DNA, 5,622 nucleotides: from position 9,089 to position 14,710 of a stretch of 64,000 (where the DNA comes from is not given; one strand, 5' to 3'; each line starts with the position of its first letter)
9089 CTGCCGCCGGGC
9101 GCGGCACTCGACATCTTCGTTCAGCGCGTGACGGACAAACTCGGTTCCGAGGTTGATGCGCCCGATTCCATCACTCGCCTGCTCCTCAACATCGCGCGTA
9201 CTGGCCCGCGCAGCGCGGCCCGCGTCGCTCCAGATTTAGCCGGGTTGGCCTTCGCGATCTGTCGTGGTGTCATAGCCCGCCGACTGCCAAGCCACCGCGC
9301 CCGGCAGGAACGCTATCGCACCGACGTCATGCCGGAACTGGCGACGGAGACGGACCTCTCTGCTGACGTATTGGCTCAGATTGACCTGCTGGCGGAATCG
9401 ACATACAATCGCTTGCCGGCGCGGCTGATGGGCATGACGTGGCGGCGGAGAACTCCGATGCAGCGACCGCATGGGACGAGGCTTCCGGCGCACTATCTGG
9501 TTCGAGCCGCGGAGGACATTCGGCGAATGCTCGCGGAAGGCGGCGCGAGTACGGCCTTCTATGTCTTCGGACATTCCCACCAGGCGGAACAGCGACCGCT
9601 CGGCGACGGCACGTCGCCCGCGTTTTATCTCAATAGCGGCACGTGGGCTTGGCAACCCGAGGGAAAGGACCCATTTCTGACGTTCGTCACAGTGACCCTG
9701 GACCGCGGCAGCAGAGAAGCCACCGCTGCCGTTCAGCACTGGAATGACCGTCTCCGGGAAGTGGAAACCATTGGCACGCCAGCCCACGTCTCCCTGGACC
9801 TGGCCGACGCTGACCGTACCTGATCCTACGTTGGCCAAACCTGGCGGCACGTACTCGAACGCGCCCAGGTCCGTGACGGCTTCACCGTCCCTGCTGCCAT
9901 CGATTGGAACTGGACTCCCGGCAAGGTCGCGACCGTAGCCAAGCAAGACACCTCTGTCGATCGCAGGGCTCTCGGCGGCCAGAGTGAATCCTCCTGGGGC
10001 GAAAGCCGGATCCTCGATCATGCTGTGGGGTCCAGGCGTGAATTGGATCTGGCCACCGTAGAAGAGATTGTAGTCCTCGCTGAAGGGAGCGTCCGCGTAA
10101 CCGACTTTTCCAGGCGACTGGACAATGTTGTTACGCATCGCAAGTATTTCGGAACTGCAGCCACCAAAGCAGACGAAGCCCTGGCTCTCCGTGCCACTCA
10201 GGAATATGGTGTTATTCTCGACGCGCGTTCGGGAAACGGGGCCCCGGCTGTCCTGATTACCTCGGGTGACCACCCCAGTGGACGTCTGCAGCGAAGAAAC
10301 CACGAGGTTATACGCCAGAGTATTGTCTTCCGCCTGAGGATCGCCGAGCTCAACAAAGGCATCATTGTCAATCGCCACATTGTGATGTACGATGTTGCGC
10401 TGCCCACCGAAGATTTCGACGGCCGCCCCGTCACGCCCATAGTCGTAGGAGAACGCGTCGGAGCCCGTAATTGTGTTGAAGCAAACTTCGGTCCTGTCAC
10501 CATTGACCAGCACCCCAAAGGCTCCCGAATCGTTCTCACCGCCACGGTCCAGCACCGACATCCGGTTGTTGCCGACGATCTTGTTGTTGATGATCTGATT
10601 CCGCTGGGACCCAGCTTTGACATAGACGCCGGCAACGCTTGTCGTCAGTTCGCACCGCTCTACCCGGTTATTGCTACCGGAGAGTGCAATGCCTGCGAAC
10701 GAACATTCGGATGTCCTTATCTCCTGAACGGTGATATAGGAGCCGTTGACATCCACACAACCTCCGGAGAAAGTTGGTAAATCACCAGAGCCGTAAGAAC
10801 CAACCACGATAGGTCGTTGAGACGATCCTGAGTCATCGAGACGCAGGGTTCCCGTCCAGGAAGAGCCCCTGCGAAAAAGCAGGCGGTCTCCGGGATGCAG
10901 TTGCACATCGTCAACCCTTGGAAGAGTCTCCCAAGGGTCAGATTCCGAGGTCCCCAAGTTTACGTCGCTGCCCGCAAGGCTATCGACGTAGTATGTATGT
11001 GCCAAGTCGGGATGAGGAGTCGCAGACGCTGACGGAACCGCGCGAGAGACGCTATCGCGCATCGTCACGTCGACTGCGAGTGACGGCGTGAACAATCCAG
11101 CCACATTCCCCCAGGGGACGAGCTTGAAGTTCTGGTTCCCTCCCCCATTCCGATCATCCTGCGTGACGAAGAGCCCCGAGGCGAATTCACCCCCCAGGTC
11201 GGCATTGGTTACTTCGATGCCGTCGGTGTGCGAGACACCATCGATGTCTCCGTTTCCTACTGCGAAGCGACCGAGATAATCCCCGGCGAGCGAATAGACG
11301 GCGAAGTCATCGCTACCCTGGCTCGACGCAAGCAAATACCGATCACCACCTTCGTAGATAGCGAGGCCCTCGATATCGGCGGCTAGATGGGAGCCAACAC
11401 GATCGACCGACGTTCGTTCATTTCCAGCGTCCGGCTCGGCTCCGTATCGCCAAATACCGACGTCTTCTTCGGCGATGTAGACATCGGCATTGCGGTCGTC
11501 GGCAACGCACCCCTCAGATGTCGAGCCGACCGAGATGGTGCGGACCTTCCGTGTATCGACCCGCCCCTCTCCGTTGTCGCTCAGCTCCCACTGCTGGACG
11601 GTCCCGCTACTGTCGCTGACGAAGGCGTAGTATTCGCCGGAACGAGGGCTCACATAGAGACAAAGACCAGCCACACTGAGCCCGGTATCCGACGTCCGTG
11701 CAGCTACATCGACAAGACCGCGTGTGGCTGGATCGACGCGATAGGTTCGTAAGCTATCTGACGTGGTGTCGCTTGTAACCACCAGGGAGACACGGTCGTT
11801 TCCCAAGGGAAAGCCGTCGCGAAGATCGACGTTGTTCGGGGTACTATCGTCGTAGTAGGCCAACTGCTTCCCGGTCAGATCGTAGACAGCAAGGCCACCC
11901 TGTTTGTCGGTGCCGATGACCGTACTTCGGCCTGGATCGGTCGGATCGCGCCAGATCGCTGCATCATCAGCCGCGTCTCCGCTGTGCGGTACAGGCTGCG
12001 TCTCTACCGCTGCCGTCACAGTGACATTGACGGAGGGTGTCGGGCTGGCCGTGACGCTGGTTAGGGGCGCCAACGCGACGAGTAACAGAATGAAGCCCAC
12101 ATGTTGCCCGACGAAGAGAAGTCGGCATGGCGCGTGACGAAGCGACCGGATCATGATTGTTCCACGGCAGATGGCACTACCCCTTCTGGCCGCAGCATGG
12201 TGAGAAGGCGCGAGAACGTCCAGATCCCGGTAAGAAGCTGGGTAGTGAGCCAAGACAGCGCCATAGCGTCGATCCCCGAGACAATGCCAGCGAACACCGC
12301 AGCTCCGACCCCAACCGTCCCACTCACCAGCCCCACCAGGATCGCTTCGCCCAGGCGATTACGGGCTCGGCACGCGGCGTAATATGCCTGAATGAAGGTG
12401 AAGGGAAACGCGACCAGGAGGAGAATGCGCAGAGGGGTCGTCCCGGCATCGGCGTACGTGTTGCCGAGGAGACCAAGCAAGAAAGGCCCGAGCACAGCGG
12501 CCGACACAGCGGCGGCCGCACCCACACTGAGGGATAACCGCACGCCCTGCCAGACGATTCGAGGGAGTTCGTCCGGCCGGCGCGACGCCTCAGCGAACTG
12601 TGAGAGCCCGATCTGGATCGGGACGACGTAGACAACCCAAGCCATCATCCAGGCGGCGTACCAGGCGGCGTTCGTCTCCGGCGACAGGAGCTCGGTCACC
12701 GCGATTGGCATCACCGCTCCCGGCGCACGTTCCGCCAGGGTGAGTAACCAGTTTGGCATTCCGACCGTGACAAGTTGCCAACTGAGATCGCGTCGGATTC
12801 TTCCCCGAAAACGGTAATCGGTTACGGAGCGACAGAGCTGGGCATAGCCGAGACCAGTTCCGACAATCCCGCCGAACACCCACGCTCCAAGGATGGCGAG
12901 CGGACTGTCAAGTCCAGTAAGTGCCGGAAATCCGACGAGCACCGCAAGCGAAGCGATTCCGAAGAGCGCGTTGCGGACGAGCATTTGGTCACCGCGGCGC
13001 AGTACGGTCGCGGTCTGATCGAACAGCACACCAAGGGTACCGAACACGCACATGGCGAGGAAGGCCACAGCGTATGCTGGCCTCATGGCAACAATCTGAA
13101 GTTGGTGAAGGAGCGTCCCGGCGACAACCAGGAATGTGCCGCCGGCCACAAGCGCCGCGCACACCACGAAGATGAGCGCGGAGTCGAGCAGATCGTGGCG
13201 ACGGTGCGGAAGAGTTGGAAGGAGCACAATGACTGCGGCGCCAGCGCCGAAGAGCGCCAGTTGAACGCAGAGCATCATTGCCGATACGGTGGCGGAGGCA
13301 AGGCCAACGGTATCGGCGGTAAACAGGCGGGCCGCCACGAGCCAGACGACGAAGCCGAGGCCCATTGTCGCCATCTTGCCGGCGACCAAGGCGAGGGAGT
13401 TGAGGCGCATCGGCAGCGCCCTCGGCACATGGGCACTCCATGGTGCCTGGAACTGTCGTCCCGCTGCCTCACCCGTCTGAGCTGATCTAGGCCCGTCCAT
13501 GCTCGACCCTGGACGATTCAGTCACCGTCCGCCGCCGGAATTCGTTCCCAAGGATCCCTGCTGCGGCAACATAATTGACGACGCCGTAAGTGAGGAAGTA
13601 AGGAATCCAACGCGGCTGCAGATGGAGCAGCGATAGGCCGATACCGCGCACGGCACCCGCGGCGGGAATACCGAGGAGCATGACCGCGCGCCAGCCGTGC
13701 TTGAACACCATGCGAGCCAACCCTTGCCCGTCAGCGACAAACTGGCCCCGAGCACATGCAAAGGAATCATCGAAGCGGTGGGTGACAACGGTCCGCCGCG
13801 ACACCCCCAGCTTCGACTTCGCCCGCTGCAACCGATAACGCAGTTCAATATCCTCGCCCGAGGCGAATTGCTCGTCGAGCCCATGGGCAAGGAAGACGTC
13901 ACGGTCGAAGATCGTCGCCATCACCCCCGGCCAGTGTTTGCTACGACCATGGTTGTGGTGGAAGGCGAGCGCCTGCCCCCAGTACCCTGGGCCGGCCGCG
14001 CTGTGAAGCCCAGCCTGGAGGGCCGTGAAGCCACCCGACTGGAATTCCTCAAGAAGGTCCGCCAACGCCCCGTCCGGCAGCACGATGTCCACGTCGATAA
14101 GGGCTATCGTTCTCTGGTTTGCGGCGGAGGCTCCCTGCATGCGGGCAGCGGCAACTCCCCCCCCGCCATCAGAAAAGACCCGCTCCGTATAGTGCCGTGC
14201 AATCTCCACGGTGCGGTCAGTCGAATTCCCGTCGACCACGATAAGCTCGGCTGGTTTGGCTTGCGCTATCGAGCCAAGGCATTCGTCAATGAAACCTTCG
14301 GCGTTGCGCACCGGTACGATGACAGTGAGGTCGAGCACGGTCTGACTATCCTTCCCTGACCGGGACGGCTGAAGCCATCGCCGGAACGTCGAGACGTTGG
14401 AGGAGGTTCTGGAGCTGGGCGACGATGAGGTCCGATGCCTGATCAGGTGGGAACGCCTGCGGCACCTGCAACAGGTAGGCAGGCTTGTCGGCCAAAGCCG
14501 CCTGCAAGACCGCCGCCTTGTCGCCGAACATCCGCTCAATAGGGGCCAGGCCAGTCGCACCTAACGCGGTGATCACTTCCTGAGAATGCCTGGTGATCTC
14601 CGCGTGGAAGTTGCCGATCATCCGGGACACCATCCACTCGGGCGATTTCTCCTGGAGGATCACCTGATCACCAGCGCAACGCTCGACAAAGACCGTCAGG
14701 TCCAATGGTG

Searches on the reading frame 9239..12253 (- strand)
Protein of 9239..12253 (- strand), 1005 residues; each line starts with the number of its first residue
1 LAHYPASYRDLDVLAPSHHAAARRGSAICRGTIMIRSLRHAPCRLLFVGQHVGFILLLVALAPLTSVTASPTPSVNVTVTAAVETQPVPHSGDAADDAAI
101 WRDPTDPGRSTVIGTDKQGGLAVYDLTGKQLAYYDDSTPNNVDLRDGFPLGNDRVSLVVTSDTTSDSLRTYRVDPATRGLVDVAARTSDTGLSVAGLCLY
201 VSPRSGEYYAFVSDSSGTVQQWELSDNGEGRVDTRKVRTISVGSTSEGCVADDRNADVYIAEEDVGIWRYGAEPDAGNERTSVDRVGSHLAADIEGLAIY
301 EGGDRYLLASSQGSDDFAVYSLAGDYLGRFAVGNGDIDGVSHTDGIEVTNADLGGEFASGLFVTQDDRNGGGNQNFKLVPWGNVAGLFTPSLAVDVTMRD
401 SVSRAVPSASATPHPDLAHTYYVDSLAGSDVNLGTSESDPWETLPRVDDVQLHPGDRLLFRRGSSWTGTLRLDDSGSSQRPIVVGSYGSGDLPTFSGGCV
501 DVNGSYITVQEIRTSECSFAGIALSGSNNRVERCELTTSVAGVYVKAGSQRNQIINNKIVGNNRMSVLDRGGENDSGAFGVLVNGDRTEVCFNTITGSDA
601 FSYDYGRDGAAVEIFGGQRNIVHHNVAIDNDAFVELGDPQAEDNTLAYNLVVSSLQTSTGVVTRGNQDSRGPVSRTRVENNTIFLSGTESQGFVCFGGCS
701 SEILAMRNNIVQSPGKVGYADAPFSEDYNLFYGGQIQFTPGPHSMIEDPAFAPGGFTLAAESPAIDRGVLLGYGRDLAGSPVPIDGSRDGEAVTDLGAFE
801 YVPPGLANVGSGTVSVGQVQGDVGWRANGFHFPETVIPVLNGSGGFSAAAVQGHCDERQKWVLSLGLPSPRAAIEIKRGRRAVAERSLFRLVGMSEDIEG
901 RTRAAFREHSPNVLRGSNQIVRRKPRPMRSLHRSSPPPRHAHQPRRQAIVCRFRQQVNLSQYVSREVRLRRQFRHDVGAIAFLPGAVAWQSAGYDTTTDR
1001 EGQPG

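Call 22: search_protein_families(library=ncbifam, proteins=[window:9239-12253:-], max_evalue=1e-10)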
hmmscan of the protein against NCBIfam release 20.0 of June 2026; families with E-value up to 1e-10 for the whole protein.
window:9239-12253:- (1005 aa): 2 families
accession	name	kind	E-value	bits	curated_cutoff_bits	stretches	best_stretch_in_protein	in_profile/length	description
NF045638.1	Mrt_dep_phytase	exception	1.5e-81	274.3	440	1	57-399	6-358/430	myxosortase-dependent phytase-like phosphatase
NF047897.1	LctobiosidLnbX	equivalog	9.7e-11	40.2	2500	0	410-490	34-119/1498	lacto-N-biosidase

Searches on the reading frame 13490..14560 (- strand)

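Call 22: search_protein_families(library=ncbifam, proteins=[window:13490-14560:-], max_evalue=1e-10)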
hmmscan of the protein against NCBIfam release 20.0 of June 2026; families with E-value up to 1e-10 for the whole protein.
window:13490-14560:- (357 aa): 4 families
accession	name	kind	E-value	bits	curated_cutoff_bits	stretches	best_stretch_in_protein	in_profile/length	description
TIGR03965.1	mycofact_glyco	equivalog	8e-20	71.1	280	1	71-313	71-331/467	mycofactocin biosynthesis glycosyltransferase MftF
TIGR04283.1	glyco_like_mftF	equivalog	2.1e-16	60.2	182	1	78-260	1-184/221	TIGR04283 family arsenosugar biosynthesis glycosyltransferase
NF041875.1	EPS_EpsD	equivalog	4.1e-12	46.1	370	0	78-173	1-104/325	exopolysaccharide biosynthesis glycosyltransferase EpsD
NF007482.0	PRK10073.1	equivalog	1.7e-11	43.7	423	1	76-165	6-102/334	glycosyltransferase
